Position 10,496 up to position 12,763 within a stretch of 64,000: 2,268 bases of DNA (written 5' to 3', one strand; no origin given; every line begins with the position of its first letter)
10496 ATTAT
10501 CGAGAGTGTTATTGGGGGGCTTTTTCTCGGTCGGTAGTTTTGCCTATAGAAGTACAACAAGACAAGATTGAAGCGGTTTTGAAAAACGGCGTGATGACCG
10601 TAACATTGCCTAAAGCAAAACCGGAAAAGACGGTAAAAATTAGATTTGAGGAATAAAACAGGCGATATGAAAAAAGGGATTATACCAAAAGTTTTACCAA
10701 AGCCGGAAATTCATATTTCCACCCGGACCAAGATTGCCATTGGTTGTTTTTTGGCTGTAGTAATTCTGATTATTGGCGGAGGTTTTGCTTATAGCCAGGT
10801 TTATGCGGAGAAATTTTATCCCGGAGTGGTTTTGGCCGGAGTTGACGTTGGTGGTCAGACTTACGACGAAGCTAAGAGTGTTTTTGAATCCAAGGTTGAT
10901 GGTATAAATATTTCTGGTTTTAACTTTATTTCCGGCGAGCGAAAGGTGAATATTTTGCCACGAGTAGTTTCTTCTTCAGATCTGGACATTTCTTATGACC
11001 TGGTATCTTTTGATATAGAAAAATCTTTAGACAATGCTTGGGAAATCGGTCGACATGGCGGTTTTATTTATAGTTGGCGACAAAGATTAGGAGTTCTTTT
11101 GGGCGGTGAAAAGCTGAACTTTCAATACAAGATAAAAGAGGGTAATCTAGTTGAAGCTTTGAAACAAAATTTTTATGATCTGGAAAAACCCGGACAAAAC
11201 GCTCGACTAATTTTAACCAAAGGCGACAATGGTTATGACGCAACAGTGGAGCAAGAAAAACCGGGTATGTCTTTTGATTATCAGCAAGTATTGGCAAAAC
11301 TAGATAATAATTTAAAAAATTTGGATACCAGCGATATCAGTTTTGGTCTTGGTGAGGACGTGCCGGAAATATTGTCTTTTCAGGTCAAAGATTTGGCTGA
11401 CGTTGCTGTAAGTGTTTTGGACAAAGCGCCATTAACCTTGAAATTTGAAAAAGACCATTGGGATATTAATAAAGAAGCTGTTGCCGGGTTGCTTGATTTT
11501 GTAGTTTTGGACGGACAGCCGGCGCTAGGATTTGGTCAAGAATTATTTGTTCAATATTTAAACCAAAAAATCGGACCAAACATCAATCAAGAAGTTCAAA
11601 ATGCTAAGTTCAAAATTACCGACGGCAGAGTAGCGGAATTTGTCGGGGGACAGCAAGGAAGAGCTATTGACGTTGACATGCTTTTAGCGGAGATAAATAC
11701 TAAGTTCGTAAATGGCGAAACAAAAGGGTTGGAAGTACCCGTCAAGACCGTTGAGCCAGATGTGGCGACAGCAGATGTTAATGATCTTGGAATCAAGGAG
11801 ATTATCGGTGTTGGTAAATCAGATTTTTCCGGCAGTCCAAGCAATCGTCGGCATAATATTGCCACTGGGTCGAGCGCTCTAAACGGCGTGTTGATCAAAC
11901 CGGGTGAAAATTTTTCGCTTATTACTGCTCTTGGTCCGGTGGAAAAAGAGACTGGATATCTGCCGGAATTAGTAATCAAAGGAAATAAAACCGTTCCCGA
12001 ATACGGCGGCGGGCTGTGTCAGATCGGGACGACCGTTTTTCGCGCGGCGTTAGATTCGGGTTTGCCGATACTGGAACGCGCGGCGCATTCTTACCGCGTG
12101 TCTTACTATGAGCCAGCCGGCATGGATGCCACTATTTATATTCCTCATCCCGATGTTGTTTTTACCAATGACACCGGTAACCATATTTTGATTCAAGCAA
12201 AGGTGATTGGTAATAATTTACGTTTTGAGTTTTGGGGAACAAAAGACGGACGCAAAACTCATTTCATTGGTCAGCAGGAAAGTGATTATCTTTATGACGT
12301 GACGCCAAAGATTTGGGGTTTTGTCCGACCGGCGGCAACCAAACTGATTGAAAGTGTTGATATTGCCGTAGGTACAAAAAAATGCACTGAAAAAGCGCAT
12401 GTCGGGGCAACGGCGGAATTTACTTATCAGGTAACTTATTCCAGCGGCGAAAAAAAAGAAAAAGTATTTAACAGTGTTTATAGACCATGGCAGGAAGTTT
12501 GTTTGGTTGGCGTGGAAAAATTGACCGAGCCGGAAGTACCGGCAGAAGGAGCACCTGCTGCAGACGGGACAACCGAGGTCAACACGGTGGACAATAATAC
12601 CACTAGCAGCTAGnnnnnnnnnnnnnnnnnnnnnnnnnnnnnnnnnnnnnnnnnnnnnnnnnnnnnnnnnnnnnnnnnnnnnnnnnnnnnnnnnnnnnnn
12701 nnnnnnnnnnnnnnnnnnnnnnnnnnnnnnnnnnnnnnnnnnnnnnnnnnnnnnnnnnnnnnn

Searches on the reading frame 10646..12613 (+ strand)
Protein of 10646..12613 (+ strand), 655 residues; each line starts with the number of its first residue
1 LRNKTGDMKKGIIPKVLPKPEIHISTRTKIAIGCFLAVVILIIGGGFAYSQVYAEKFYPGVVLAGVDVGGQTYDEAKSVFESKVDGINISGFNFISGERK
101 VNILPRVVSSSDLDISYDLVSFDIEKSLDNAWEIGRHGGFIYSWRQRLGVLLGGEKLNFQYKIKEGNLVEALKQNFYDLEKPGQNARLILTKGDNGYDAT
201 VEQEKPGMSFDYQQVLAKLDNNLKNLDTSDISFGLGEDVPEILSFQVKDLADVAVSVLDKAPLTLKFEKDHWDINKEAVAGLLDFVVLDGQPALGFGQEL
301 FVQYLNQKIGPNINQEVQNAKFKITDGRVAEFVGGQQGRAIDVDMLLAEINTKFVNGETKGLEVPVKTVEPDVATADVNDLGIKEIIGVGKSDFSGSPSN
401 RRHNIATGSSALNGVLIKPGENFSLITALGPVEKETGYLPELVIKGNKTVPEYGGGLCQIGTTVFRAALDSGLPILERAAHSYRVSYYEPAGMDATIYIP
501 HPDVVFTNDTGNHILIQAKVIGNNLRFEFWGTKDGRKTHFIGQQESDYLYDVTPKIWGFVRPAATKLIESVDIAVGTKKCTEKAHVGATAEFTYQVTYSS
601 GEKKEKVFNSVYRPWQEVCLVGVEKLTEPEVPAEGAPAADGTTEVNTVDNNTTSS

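Call 10: search_protein_families(library=pfam, proteins=[window:10646-12613:+])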
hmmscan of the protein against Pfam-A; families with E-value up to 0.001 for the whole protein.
window:10646-12613:+ (655 aa): 2 families
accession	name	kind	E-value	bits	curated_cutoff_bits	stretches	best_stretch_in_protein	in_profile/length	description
PF04294.18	VanW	-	6.1e-41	139.4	27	1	400-530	1-130/130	VanW like protein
PF12229.13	PG_binding_4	-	3.5e-15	56.6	22.1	2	120-229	10-114/117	Putative peptidoglycan binding domain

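Call 16: find_homologous_proteins(query=window:10646-12613:+, max_evalue=1e-30)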
Query window:10646-12613:+ (655 aa): 4621 proteins with E <= 1e-30 among 8000 candidates; the best 120 are listed.
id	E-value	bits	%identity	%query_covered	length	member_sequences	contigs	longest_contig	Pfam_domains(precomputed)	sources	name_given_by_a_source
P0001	0.0e+0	1465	100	99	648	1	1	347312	PF04294.19,PF12229.14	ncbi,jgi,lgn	ncbi:MAG: VanW family protein [Patescibacteria group bacterium]|jgi:vancomycin resistance protein Yo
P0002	5.8e-212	724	53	89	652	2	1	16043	PF04294.19,PF12229.14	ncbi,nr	ncbi:VanW family protein [Candidatus Falkowbacteria bacterium]|nr:VanW family protein [Candidatus Fa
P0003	3.3e-208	711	54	91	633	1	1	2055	PF04294.19,PF12229.14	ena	-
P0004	1.5e-206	706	52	94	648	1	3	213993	PF04294.19,PF12229.14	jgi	jgi:vancomycin resistance protein YoaR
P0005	2.5e-201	688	53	93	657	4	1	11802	PF04294.19,PF12229.14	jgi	-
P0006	5.2e-197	674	50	96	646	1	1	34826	PF04294.19,PF12229.14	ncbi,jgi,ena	ncbi:MAG: VanW family protein [Patescibacteria group bacterium]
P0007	1.8e-193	662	48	97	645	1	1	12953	PF04294.19,PF12229.14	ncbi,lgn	-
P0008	1.2e-178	614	48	89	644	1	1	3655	PF04294.19,PF12229.14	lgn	-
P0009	2.5e-173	596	46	94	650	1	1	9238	PF04294.19,PF12229.14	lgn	-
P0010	9.2e-173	594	45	97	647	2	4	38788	PF04294.19,PF12229.14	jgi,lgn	-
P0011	1.8e-172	593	46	95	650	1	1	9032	PF04294.19,PF12229.14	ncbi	-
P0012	6.6e-168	578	46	89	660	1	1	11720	PF04294.19,PF12229.14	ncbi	-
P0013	2.2e-165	570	47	88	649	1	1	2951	PF04294.19,PF12229.14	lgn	-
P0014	9.1e-164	564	44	91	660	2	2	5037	PF04294.19,PF12229.14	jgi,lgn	-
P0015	8.7e-162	558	44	94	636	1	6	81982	PF04294.19,PF12229.14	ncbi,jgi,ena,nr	ncbi:VanW family protein [Patescibacteria group bacterium]|nr:hypothetical protein [Candidatus Falko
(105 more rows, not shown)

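Call 17: find_encoding_contigs(protein=P0004, flank=10000, max_places=2)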
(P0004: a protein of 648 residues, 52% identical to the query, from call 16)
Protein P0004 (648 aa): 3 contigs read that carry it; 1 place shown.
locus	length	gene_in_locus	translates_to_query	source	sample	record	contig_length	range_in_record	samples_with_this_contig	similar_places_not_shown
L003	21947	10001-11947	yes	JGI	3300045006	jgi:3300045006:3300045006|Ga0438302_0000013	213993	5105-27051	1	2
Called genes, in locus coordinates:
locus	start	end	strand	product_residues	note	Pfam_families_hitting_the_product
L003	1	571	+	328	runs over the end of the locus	-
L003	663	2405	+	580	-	PF05157:MshEN (weak), PF00437:T2SSE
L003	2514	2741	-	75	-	-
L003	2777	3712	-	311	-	PF00069:Pkinase, PF06293:Kdo (weak), PF01163:RIO1 (weak)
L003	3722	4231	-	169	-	PF02367:TsaE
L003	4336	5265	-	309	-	PF00814:TsaD, PF22521:HypF_C_2 (weak)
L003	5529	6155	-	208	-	PF02545:Maf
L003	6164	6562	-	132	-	PF04892:VanZ-LLP1 (weak)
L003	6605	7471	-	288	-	PF00892:EamA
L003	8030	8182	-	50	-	-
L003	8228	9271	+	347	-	-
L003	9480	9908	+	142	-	PF17886:ArsA_HSP20 (weak), PF00011:HSP20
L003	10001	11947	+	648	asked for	PF12229:PG_binding_4 (faint), PF04294:VanW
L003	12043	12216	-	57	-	-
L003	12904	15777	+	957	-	PF00133:tRNA-synt_1, PF09334:tRNA-synt_1g, PF08264:Anticodon_1, PF19302:DUF5915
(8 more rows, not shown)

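Call 18: find_encoding_contigs(protein=P0002, flank=10000, max_places=2)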
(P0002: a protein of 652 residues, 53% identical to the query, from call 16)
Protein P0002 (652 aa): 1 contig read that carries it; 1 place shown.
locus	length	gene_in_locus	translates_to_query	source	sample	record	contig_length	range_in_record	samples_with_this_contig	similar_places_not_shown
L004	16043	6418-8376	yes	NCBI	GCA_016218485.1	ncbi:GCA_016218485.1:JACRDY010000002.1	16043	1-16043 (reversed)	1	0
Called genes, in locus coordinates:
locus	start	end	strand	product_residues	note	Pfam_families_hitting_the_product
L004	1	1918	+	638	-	PF13243:SQHop_cyclase_C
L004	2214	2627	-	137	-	PF00293:NUDIX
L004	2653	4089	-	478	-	PF02810:SEC-C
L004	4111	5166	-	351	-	PF22979:HTH_69 (faint), PF02661:Fic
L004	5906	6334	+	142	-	PF00011:HSP20, PF17886:ArsA_HSP20 (weak)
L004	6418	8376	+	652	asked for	PF12229:PG_binding_4 (faint), PF04294:VanW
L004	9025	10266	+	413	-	PF07690:MFS_1, PF05977:MFS_3 (weak)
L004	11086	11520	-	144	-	PF00293:NUDIX, PF14815:NUDIX_4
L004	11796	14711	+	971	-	PF00133:tRNA-synt_1, PF09334:tRNA-synt_1g, PF08264:Anticodon_1, PF19302:DUF5915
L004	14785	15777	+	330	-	-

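Call 19: find_encoding_contigs(protein=P0006, flank=10000, max_places=2)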
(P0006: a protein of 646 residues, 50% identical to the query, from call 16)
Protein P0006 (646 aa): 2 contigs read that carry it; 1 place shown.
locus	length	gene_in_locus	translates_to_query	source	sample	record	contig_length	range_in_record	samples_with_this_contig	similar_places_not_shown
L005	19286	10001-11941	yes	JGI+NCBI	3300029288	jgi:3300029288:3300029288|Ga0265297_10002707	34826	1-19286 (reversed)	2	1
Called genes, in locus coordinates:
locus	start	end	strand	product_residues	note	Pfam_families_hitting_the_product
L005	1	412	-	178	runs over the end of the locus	-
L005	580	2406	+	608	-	PF06480:FtsH_ext, PF00004:AAA, PF07728:AAA_5 (weak), PF17862:AAA_lid_3, PF01434:Peptidase_M41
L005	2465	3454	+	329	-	-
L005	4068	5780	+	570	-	PF13173:AAA_14 (faint), PF05157:MshEN, PF00437:T2SSE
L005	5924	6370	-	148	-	PF02367:TsaE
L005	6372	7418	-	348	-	PF00814:TsaD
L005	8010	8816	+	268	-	PF13529:Peptidase_C39_2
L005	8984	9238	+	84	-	PF00076:RRM_1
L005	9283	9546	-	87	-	-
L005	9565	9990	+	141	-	PF00011:HSP20, PF17886:ArsA_HSP20 (weak)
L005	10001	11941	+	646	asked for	PF12229:PG_binding_4 (faint), PF04294:VanW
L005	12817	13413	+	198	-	PF00702:Hydrolase (weak), PF13419:HAD_2 (weak)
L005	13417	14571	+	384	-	PF07690:MFS_1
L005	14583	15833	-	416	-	PF00892:EamA, PF01687:Flavokinase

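Call 52: find_encoding_contigs(protein=P0005, flank=10000, max_places=2)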
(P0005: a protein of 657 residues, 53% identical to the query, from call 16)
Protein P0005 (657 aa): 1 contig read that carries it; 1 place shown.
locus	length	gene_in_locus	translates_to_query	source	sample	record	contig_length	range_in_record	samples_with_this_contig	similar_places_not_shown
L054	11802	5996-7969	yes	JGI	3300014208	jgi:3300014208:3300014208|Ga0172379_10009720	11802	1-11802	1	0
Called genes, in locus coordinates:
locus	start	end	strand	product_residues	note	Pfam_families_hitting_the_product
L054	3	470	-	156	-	?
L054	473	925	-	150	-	-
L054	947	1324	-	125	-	PF00515:TPR_1 (faint), PF07719:TPR_2 (faint), PF13181:TPR_8 (faint)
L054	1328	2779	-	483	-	PF12161:HsdM_N, PF02384:N6_Mtase, PF07669:Eco57I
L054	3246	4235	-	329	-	-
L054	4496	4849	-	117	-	PF05635:23S_rRNA_IVP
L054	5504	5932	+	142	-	PF27746:Small_heat_shock_put (weak), PF00011:HSP20, PF17886:ArsA_HSP20 (weak)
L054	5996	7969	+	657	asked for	PF12229:PG_binding_4 (weak), PF04294:VanW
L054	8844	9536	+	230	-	-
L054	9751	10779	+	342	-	-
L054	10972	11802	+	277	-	PF00133:tRNA-synt_1, PF09334:tRNA-synt_1g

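Call 53: find_encoding_contigs(protein=P0007, flank=10000, max_places=2)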
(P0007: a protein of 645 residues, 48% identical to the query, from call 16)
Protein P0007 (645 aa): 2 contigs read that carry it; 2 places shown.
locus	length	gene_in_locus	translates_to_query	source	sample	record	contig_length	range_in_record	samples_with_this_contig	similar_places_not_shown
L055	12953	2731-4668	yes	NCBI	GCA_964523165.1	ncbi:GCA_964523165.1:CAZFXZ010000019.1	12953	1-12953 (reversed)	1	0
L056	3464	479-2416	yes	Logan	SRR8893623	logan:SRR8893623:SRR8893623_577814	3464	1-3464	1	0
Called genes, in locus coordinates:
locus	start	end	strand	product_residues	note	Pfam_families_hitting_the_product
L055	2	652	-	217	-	?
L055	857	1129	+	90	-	PF00076:RRM_1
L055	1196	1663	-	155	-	-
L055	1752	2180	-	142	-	-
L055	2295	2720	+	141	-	PF00011:HSP20, PF17886:ArsA_HSP20 (weak)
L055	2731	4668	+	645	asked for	PF12229:PG_binding_4 (weak), PF04294:VanW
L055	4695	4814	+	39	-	-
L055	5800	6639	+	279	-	PF00215:OMPdecase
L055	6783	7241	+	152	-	-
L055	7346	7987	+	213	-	PF00156:Pribosyltran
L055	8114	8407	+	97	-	-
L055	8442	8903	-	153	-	PF10648:Gmad2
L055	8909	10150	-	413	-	PF00892:EamA, PF01687:Flavokinase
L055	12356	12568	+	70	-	-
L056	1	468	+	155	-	?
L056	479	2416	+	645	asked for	PF12229:PG_binding_4 (weak), PF04294:VanW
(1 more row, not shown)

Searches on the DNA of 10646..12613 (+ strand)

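Call 76: search_rna_families(source=L054, start=8150, end=8480, threshold=evalue, max_evalue=10, show_alignments=2)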
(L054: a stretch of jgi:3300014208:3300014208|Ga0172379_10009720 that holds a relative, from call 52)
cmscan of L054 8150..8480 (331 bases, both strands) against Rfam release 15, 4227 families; matches with E-value up to 10: 3.
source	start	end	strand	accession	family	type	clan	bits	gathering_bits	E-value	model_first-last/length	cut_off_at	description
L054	8178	8312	-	RF01581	RUF6-5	Gene; sRNA;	-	23.6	70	0.017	1-156/156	no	Plasmodium RNA of unknown function RUF6-5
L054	8211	8295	+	RF03951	MIR7725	Gene; miRNA;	-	14.3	77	6.7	1-142/142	no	MIR7725 microRNA precursor family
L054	8300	8373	+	RF01651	ceN69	Gene; snRNA; snoRNA; CD-box;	-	13.7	45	7.8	1-107/107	no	Caenorhabditis snoRNA ceN69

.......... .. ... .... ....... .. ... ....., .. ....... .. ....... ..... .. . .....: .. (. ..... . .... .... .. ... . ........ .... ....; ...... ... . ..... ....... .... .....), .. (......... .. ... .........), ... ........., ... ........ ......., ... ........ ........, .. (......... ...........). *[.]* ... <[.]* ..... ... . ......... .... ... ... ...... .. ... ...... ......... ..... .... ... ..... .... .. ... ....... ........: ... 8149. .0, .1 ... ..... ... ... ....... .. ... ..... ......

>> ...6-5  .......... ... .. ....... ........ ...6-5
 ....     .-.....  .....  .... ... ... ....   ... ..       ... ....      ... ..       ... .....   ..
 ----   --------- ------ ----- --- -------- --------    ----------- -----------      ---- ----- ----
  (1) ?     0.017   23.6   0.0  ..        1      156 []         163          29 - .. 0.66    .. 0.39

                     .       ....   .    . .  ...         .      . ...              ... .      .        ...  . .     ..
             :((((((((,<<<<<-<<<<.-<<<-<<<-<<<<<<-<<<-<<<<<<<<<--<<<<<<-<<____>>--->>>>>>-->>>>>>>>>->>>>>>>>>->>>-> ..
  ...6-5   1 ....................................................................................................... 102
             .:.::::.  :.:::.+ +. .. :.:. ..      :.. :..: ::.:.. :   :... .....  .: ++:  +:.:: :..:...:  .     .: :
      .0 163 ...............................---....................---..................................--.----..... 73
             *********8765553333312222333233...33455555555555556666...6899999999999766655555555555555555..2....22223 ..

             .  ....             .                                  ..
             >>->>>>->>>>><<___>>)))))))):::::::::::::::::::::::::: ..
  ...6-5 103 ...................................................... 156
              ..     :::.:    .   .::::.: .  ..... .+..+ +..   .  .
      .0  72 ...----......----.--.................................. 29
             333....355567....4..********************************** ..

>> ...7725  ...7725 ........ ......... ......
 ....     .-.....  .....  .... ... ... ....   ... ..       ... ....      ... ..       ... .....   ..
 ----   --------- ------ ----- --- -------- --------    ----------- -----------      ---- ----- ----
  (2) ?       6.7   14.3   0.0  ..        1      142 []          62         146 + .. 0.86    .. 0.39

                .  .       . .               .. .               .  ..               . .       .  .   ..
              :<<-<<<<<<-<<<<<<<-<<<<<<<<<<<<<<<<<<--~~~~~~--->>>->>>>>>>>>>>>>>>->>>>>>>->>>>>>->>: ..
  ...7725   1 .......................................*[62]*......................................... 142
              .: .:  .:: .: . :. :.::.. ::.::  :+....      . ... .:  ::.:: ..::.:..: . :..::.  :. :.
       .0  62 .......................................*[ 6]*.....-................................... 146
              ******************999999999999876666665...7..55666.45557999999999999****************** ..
